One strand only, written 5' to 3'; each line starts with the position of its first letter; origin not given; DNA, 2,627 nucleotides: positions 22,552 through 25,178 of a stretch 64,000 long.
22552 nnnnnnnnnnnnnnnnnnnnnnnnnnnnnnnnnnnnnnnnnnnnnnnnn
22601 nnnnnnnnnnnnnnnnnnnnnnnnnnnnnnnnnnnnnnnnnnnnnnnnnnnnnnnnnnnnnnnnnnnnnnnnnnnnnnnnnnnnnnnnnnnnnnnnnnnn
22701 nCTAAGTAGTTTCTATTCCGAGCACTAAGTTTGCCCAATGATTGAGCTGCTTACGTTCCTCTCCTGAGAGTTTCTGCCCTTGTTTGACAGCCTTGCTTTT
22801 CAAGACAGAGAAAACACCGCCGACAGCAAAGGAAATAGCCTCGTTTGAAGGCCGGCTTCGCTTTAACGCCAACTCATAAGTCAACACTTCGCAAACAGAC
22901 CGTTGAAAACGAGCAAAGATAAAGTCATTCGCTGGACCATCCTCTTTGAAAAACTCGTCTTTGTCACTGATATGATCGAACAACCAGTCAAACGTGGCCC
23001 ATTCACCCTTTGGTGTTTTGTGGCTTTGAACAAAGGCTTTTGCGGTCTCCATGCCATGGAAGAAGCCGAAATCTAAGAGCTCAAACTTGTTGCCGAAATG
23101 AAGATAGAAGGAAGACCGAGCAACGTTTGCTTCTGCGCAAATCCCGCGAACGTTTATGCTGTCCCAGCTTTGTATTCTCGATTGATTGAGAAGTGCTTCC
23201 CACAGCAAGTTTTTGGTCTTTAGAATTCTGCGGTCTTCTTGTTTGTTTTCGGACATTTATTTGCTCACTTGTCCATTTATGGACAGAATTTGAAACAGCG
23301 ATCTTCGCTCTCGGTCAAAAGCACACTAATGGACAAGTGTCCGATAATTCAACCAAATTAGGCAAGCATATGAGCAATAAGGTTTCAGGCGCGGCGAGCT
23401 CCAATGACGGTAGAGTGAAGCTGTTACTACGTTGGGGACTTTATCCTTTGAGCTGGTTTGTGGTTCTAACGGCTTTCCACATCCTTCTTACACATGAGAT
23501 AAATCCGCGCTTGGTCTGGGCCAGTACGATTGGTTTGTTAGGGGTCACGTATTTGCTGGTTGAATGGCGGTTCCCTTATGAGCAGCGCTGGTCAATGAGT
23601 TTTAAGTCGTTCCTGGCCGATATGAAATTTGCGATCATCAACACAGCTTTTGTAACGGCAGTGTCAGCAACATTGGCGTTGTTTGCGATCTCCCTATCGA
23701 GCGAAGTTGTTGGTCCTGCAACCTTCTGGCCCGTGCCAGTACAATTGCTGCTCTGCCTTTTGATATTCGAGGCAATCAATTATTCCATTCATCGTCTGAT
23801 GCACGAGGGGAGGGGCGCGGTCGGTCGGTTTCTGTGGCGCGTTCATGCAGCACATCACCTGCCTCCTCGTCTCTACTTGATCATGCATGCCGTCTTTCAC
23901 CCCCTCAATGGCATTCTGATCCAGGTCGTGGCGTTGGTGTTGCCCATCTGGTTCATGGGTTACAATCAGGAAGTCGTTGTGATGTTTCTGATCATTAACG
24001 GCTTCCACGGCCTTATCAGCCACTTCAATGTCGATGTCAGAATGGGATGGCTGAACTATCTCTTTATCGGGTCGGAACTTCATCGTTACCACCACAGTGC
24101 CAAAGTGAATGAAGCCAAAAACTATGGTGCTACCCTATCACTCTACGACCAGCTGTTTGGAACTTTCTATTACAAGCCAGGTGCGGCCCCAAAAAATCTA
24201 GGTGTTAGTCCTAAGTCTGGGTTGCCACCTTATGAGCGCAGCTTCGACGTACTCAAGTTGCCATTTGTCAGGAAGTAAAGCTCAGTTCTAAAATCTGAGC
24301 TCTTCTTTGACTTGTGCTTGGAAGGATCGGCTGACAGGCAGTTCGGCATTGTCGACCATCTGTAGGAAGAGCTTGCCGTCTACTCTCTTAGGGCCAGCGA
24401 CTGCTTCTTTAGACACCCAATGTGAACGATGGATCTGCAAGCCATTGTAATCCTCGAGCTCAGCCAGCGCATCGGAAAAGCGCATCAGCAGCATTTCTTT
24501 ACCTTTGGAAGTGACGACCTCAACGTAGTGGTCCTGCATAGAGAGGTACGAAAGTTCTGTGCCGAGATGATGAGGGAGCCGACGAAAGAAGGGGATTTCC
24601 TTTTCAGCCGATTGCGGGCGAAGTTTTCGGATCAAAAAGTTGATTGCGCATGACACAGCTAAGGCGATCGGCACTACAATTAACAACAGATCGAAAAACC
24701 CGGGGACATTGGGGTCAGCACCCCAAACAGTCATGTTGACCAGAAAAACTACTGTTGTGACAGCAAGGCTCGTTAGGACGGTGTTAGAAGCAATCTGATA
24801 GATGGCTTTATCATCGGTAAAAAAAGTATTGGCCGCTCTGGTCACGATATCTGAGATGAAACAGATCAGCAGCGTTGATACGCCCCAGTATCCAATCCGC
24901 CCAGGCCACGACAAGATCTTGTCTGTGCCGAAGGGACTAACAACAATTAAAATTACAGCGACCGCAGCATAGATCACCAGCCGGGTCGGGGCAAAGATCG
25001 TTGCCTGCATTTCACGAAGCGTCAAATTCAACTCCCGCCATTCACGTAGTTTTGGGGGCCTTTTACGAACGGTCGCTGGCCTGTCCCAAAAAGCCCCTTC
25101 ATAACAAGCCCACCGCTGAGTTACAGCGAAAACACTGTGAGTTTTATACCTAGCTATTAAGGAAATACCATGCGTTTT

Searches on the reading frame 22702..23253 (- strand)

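Call 26: search_protein_families(library=pfam, proteins=[window:22702-23253:-], max_evalue=0.00001)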
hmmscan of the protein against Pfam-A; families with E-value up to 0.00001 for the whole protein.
window:22702-23253:- (183 aa): 1 family
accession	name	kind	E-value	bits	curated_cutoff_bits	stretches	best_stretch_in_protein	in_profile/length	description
PF00440.29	TetR_N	-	2.3e-06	27.7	24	1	31-60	15-44/47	Bacterial regulatory proteins, tetR family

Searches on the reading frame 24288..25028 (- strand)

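Call 26: search_protein_families(library=pfam, proteins=[window:24288-25028:-], max_evalue=0.00001)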
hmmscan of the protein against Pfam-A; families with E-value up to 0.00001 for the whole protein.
window:24288-25028:- (246 aa): 1 family
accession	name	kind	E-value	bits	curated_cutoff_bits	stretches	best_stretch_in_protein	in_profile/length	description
PF04397.21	LytTR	-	4.6e-12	46.4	22.6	1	158-244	10-97/98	LytTr DNA-binding domain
